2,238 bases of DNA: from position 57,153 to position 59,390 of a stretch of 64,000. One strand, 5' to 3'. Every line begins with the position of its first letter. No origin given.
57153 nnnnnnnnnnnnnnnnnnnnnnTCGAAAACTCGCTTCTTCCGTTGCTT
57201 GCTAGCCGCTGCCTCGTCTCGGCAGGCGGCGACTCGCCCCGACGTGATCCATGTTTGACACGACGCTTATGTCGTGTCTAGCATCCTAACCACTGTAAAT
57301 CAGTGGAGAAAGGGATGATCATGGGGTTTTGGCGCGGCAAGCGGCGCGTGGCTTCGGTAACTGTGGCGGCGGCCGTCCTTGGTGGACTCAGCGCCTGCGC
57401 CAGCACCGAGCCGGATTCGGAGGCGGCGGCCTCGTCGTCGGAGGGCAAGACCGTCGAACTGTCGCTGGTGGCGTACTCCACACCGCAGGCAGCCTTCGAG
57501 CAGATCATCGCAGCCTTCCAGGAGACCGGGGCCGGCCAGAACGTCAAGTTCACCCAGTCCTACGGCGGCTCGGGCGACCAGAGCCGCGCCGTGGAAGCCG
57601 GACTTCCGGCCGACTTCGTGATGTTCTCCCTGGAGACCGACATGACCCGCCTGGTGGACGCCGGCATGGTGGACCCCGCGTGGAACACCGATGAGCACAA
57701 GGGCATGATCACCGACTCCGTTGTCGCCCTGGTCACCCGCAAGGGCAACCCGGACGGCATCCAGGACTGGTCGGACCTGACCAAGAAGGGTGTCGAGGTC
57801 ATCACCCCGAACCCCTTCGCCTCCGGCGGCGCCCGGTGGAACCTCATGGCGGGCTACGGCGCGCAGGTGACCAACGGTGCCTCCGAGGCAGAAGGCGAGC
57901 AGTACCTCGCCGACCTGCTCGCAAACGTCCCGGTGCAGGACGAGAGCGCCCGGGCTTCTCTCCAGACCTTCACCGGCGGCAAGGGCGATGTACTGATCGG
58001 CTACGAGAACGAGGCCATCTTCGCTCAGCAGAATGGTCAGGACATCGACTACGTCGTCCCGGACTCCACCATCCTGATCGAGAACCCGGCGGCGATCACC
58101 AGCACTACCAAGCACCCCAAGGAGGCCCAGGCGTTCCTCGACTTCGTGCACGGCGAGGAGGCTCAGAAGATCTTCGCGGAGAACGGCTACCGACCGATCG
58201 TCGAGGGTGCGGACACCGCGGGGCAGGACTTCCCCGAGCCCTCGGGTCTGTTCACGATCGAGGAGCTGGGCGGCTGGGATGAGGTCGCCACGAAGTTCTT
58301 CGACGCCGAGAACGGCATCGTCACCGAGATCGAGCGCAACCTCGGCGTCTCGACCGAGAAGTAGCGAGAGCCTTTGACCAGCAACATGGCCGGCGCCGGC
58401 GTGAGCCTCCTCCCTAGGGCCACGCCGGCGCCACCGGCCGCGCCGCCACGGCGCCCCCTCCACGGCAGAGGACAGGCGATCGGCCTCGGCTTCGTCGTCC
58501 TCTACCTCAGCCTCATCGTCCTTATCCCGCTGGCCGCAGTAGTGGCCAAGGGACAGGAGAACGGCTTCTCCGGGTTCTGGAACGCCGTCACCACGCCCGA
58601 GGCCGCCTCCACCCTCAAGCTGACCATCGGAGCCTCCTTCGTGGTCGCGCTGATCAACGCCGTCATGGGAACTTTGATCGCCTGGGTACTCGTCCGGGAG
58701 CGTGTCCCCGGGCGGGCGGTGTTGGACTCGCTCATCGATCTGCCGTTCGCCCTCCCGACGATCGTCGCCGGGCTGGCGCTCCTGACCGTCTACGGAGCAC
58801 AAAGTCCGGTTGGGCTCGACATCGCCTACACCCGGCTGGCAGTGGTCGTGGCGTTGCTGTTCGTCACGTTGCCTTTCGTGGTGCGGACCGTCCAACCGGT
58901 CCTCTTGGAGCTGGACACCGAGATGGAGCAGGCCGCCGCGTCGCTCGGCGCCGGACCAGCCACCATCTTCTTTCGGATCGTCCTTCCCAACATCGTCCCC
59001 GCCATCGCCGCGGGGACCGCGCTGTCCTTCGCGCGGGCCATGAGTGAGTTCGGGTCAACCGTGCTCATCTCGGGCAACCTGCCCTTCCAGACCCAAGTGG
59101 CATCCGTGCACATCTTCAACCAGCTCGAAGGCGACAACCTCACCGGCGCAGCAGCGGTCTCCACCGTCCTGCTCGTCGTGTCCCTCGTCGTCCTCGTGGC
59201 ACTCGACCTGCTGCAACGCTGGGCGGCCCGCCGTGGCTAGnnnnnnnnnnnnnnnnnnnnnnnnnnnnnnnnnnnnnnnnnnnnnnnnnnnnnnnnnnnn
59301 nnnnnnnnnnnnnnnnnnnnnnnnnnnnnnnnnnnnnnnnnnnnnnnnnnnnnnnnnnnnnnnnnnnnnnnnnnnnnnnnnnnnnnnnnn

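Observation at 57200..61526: Sulfate ABC transporter operon with palindromic operator in its promoter and an Rrf2 regulator encoded immediately downstream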

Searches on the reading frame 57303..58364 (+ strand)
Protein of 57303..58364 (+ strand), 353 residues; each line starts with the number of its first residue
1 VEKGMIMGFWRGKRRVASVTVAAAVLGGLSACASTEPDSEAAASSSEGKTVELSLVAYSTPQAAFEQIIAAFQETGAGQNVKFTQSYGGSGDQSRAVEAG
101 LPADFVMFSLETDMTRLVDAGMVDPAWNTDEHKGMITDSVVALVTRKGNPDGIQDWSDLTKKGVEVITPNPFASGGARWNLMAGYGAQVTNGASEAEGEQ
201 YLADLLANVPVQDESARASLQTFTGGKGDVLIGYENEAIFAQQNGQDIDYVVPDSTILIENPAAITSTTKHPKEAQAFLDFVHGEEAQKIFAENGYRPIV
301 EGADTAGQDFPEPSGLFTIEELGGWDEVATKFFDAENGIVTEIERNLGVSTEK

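Call 6: search_protein_families(library=ncbifam, proteins=[window:57303-58364:+], max_evalue=0.001)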
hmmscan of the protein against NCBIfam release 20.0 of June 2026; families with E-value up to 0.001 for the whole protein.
window:57303-58364:+ (353 aa): 8 families
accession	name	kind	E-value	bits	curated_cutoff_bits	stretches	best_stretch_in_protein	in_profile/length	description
TIGR00971.1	3a0106s03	subfamily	4.5e-53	180.6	155.5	1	45-334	5-307/315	sulfate ABC transporter substrate-binding protein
NF008022.0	PRK10752.1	subfamily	2.4e-52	178.3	288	1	43-344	14-327/329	sulfate ABC transporter substrate-binding protein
NF008106.0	PRK10852.1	subfamily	6.7e-41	140.4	308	1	66-335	41-325/338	thiosulfate ABC transporter substrate-binding protein CysP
TIGR01256.1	modA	equivalog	2.3e-12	47.3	62.5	1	63-294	6-216/217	molybdate ABC transporter substrate-binding protein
TIGR03261.1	phnS2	equivalog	5.1e-10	39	392.75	1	154-312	144-300/334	putative 2-aminoethylphosphonate ABC transporter substrate-binding protein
NF007958.0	PRK10677.1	equivalog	8.2e-07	28.3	253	1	58-298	33-255/256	molybdate ABC transporter substrate-binding protein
TIGR03850.1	bind_CPR_0540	equivalog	1.5e-05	23.8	299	0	13-109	1-94/437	carbohydrate ABC transporter substrate-binding protein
NF002918.0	PRK03537.1-4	equivalog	7.6e-05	22.1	288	1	222-298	170-245/246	molybdate ABC transporter substrate-binding protein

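Call 7: search_protein_families(library=pfam, proteins=[window:57303-58364:+], max_evalue=0.001)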
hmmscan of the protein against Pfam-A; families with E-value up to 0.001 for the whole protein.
window:57303-58364:+ (353 aa): 4 families
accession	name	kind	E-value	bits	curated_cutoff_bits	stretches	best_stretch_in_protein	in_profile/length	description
PF13531.11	SBP_bac_11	-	5.8e-46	157.5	25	1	54-297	2-227/227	Bacterial extracellular solute-binding protein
PF01547.30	SBP_bac_1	-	6.5e-22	79.3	26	1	59-289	4-307/307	Bacterial extracellular solute-binding protein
PF13416.11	SBP_bac_8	-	5.4e-15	56.4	27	1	64-305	20-267/279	Bacterial extracellular solute-binding protein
PF13343.11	SBP_bac_6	-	8.9e-07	29.1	24.6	1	166-306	95-222/245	Bacterial extracellular solute-binding protein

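Call 24: find_related_loci(query=window:57321-58364:+, collection=genome_contigs, flank=6000)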
Query window:57321-58364:+ (347 aa) in genome_contigs; peptide patterns used: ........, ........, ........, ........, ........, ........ (x = any residue, [..] = any of these).
210 stretches matched a pattern; 25 encode a relative of the query (tblastn E <= 1e-3); 25 distinct loci.
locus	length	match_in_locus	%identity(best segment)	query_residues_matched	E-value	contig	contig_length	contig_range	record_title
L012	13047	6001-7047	78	1-347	0e+0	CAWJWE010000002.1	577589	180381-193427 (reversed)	MAG: uncultured Actinomycetota bacterium isolate MFD09206.bin.2.168 genome assembly, contig: contig_12164, whole genome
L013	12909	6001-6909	85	45-347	9e-178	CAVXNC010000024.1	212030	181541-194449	MAG: uncultured Actinomycetota bacterium isolate MFD02840.bin.1.275 genome assembly, contig: contig_60250, whole genome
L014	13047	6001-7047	74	1-347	5e-174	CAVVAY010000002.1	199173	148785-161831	MAG: uncultured Actinomycetota bacterium isolate MFD04212.bin.1.215 genome assembly, contig: contig_12960, whole genome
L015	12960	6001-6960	73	28-347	1e-161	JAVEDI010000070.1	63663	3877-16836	MAG: Actinomycetota bacterium isolate BP_173 scaffold_491221, whole genome shotgun sequence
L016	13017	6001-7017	71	9-347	4e-158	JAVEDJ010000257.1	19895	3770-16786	MAG: Actinomycetota bacterium isolate BP_174 scaffold_1982265, whole genome shotgun sequence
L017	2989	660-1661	62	5-344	2e-142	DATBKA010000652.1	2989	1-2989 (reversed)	MAG TPA_asm: Ilumatobacteraceae bacterium isolate SMAG_U3934 k141_2246003, whole genome shotgun sequence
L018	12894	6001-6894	67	46-344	6e-136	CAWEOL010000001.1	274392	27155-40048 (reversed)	MAG: Ilumatobacteraceae bacterium isolate MFD02242.bin.2.79 genome assembly, contig: contig_13277, whole genome shotgun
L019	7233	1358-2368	63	7-344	1e-134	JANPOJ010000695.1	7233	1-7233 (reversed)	MAG: Ilumatobacteraceae bacterium isolate VAR_87_metabat_130 VAR_87_k141_582618, whole genome shotgun sequence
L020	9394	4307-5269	63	13-344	2e-134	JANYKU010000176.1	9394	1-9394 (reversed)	MAG: Ilumatobacteraceae bacterium isolate GL140_5_metabinner_44 GL140_5_k141_3477816, whole genome shotgun sequence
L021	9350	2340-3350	63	7-344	1e-133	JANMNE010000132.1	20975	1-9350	MAG: Ilumatobacteraceae bacterium isolate OTE_58_metabat_370 OTE_58_k141_2499856, whole genome shotgun sequence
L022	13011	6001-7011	62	7-344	6e-133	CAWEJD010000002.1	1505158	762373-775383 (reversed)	MAG: uncultured Microthrixaceae bacterium isolate MFD05942.bin.2.79 genome assembly, contig: contig_3049, whole genome s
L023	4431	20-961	63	22-344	1e-133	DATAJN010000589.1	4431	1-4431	MAG TPA_asm: Ilumatobacteraceae bacterium isolate SMAG_U6912 k141_168329, whole genome shotgun sequence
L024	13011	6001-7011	62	7-344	8e-129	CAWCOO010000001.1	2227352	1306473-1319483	MAG: uncultured Microthrixaceae bacterium isolate MFD09368.bin.2.62 genome assembly, contig: contig_109, whole genome sh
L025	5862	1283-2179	64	46-345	9e-129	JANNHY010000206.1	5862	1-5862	MAG: Ilumatobacteraceae bacterium isolate SOY_6_C_metabat_189 SOY_6_C_k141_1280275, whole genome shotgun sequence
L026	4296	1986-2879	65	46-344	2e-129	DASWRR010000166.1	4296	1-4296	MAG TPA_asm: Ilumatobacteraceae bacterium isolate SMAG_U3527 k141_1831829, whole genome shotgun sequence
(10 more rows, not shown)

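Call 32: find_homologous_proteins(query=window:57321-58364:+, max_evalue=1e-100)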
Query window:57321-58364:+ (347 aa): 5667 proteins with E <= 1e-100 among 8000 candidates; the best 120 are listed.
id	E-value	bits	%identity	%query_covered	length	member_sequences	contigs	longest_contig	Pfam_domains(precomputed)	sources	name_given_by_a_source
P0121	2.7e-211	719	93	100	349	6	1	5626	PF13531.12,PF13416.12,PF13343.12,PF01547.31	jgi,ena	-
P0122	1.3e-184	631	83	100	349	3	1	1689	PF13531.12,PF13416.12,PF13343.12,PF01547.31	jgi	jgi:sulfate/thiosulfate-binding protein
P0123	1.5e-180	618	81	99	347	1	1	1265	PF13531.12,PF13416.12,PF13343.12,PF01547.31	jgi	jgi:sulfate/thiosulfate-binding protein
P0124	1.2e-179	615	80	100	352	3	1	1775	PF13531.12,PF13416.12,PF13343.12,PF01547.31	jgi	jgi:sulfate/thiosulfate-binding protein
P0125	4.3e-179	613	80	99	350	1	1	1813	PF13531.12,PF13416.12,PF13343.12,PF01547.31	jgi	jgi:sulfate transport system substrate-binding protein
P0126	7.3e-179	612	81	99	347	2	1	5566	PF13531.12,PF13416.12,PF13343.12,PF01547.31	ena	-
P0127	8.5e-178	609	80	100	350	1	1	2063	PF13531.12,PF13416.12,PF13343.12,PF01547.31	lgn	-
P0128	2.0e-176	604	80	99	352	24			PF13531.12,PF13416.12,PF13343.12,PF01547.31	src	-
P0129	2.8e-175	601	85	87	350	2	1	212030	PF13531.12,PF13416.12,PF13343.12,PF01547.31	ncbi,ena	-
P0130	6.6e-175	599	78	100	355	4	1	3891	PF13531.12,PF13416.12,PF13343.12,PF01547.31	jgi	jgi:sulfate transport system substrate-binding protein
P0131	5.3e-174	596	81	94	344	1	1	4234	PF13531.12,PF13416.12,PF13343.12,PF01547.31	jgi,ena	-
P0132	7.5e-174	596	81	97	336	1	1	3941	PF13531.12,PF13416.12,PF13343.12,PF01547.31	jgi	-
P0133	2.6e-173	594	78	100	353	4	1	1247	PF13531.12,PF13416.12,PF13343.12,PF01547.31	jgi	-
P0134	5.6e-173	593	77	100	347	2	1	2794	PF13531.12,PF13416.12,PF13343.12,PF01547.31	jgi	jgi:sulfate/thiosulfate transport system substrate-binding protein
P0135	5.8e-173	593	82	94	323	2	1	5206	PF13531.12,PF13416.12,PF13343.12,PF01547.31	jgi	-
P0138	3.7e-171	587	76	100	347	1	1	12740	PF13531.12,PF13416.12,PF13343.12,PF01547.31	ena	-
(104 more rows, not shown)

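Call 33: find_encoding_contigs(protein=P0121, flank=6000, max_places=4)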
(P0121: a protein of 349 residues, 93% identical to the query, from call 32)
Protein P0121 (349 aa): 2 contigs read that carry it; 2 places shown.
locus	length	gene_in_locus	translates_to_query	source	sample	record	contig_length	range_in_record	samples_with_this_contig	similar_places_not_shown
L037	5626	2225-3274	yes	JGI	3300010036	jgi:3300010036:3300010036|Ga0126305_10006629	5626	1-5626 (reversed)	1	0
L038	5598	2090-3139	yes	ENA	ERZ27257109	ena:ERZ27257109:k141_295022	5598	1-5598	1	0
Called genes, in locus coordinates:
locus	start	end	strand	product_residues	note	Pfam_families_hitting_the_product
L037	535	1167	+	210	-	-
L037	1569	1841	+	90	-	-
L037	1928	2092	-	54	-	-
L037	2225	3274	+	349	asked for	PF01547:SBP_bac_1, PF13416:SBP_bac_8, PF13531:SBP_bac_11, PF13343:SBP_bac_6 (weak)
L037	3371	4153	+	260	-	PF00528:BPD_transp_1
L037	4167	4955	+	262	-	PF00528:BPD_transp_1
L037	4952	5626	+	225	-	?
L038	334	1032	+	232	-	-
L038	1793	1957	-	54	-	-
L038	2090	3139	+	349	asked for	PF01547:SBP_bac_1, PF13416:SBP_bac_8, PF13531:SBP_bac_11, PF13343:SBP_bac_6 (weak)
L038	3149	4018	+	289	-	PF00528:BPD_transp_1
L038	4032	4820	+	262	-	PF00528:BPD_transp_1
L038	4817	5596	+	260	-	?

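Call 34: find_encoding_contigs(protein=P0122, flank=6000, max_places=3)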
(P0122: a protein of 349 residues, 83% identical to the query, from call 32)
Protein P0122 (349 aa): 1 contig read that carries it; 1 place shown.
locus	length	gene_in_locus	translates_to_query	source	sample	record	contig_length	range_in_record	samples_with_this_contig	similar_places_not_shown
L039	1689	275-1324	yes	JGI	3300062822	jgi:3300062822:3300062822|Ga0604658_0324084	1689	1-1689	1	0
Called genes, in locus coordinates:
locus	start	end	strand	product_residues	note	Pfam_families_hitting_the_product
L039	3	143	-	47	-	?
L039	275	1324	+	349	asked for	PF01547:SBP_bac_1, PF13416:SBP_bac_8, PF13531:SBP_bac_11, PF13343:SBP_bac_6 (weak)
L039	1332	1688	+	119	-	?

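Call 35: find_encoding_contigs(protein=P0126, flank=6000, max_places=3)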
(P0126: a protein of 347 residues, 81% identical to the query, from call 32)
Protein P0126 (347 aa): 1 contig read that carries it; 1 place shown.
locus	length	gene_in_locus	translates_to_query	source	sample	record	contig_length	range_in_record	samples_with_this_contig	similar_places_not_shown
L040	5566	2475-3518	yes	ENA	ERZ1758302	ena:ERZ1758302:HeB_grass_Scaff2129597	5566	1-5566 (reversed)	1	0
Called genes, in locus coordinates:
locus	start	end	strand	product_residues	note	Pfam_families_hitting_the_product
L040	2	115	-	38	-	?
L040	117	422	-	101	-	PF11662:DUF3263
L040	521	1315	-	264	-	PF00483:NTP_transferase, PF12804:NTP_transf_3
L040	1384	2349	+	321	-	PF02678:Pirin, PF05726:Pirin_C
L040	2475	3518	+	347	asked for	PF13416:SBP_bac_8, PF01547:SBP_bac_1, PF13531:SBP_bac_11, PF13343:SBP_bac_6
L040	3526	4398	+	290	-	PF00528:BPD_transp_1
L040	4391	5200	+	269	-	PF00528:BPD_transp_1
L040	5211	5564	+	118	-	?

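Call 43: find_encoding_contigs(protein=P0138, flank=8000, max_places=2)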
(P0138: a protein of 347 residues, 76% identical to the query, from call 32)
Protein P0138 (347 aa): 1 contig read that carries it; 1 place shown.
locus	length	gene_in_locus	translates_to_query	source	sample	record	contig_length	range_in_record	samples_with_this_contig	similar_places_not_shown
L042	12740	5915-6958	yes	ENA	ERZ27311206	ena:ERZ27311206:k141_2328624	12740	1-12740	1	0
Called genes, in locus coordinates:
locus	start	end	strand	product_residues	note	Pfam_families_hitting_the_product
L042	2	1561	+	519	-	?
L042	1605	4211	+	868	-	PF05977:MFS_3, PF07690:MFS_1, PF12832:MFS_1_like, PF07690:MFS_1, PF02223:Thymidylate_kin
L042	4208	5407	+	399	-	PF13177:DNA_pol3_delta2, PF00004:AAA (weak)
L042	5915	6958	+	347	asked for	PF01547:SBP_bac_1, PF13416:SBP_bac_8, PF13531:SBP_bac_11, PF13343:SBP_bac_6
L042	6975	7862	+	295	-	PF00528:BPD_transp_1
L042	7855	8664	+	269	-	PF00528:BPD_transp_1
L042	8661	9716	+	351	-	PF02463:SMC_N (faint), PF00005:ABC_tran, PF03459:TOBE (faint), PF13304:AAA_21 (faint), PF12857:TOBE_3 (faint)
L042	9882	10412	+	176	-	PF05995:CDO_I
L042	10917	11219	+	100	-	PF00486:Trans_reg_C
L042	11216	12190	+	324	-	-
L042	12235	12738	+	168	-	?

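Call 44: find_encoding_contigs(protein=P0127, flank=6000, max_places=2)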
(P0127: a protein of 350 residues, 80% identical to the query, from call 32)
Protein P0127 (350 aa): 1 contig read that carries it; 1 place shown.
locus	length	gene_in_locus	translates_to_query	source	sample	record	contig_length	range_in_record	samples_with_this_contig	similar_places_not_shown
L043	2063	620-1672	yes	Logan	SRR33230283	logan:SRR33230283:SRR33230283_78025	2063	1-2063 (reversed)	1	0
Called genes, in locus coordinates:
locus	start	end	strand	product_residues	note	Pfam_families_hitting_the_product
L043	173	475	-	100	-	PF03992:ABM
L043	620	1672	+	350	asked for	PF01547:SBP_bac_1, PF13531:SBP_bac_11, PF13416:SBP_bac_8, PF13343:SBP_bac_6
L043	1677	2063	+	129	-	?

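Call 45: find_encoding_contigs(protein=P0131, flank=6000, max_places=2)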
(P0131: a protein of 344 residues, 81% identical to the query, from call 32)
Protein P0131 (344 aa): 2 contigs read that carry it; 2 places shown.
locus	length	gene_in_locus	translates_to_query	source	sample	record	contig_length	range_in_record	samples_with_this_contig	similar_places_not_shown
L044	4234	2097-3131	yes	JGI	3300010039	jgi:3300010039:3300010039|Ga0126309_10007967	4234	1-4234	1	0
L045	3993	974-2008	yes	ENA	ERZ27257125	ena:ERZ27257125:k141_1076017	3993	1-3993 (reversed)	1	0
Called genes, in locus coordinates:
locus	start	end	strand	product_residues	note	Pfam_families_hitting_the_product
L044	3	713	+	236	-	?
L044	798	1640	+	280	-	PF13312:DUF4081, PF00583:Acetyltransf_1 (weak)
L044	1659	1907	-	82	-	PF19655:DUF6158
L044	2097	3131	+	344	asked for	PF13416:SBP_bac_8, PF01547:SBP_bac_1, PF13531:SBP_bac_11, PF13343:SBP_bac_6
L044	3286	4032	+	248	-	PF00528:BPD_transp_1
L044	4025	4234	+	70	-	?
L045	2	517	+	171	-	?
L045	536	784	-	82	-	PF19655:DUF6158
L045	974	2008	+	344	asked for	PF13416:SBP_bac_8, PF01547:SBP_bac_1, PF13531:SBP_bac_11, PF13343:SBP_bac_6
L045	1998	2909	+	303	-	PF00528:BPD_transp_1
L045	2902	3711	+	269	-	PF00528:BPD_transp_1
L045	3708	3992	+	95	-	?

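Call 63: search_protein_families(library=ncbifam, proteins=[L042:9882-10412:+], max_evalue=0.01)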
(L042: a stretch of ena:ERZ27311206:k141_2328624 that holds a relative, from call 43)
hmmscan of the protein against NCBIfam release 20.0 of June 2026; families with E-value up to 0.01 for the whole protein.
L042:9882-10412:+ (176 aa): 0 families

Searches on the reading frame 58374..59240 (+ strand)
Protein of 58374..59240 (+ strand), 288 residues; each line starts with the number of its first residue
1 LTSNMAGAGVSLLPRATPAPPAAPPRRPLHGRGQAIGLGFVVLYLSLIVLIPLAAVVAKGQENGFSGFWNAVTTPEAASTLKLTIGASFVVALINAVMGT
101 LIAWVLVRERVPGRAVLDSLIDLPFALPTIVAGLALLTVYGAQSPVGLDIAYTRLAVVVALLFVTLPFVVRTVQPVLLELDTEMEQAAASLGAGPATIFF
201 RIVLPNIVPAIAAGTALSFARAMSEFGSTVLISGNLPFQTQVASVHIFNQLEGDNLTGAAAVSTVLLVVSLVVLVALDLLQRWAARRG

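Call 6: search_protein_families(library=ncbifam, proteins=[window:58374-59240:+], max_evalue=0.001)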
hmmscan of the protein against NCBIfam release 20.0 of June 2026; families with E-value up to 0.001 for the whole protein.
window:58374-59240:+ (288 aa): 38 families (the best 25 are shown)
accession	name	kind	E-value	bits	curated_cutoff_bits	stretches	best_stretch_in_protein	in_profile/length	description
TIGR02139.1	permease_CysT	equivalog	1e-86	290.9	246.1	1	35-286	6-264/265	sulfate ABC transporter permease subunit CysT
TIGR00969.1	3a0106s02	subfamily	4.4e-81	272.3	240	1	36-281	18-270/272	sulfate ABC transporter permease subunit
NF008208.0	PRK10971.1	equivalog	6e-69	232.6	415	1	33-287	12-273/277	sulfate/thiosulfate ABC transporter permease CysT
TIGR02140.1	permease_CysW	equivalog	1.3e-52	178.9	329.1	1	40-282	8-257/261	sulfate ABC transporter permease subunit CysW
TIGR01581.1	Mo_ABC_porter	hypoth_equivalog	2.7e-45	154.6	210.3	1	63-275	5-224/225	ABC transporter permease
TIGR02141.1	modB_ABC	equivalog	1.6e-43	148.8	182.6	1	83-281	2-206/208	molybdate ABC transporter permease subunit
NF006939.0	PRK09421.1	equivalog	2.2e-37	128.6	262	1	74-287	5-227/230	molybdate ABC transporter permease subunit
NF040839.1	tungstate_WtpB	equivalog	9.6e-37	127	340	1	43-281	11-248/251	tungstate ABC transporter permease WtpB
NF008620.0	PRK11602.1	equivalog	2.6e-36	125.3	442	1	32-281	19-273/291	sulfate/thiosulfate ABC transporter permease CysW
TIGR03255.1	PhnV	equivalog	4.1e-27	95.5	358.7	1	40-280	23-264/270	2-aminoethylphosphonate ABC transport system, membrane component PhnV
NF011624.0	PRK15050.1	equivalog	1.6e-26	93.1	247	1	40-276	30-281/297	2-aminoethylphosphonate ABC transporter permease subunit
NF007047.0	PRK09500.1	equivalog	1.5e-22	80.5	326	1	39-282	14-253/257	spermidine/putrescine ABC transporter permease PotC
TIGR03262.1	PhnU2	equivalog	6.9e-20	71.2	593.25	1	39-282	8-258/546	putative 2-aminoethylphosphonate ABC transporter permease subunit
TIGR03226.1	PhnU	equivalog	9.4e-20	71.3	283.45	1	38-286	46-305/311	2-aminoethylphosphonate ABC transporter permease subunit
NF038017.1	ABC_perm1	subfamily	1.8e-18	67.2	100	1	88-267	5-184/184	ABC transporter permease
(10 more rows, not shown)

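Call 7: search_protein_families(library=pfam, proteins=[window:58374-59240:+], max_evalue=0.001)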
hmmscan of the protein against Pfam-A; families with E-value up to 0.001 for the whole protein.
window:58374-59240:+ (288 aa): 1 family
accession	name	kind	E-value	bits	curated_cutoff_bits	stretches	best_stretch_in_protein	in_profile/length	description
PF00528.27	BPD_transp_1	-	8e-19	68.5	26.4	1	97-286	3-180/184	Binding-protein-dependent transport system inner membrane component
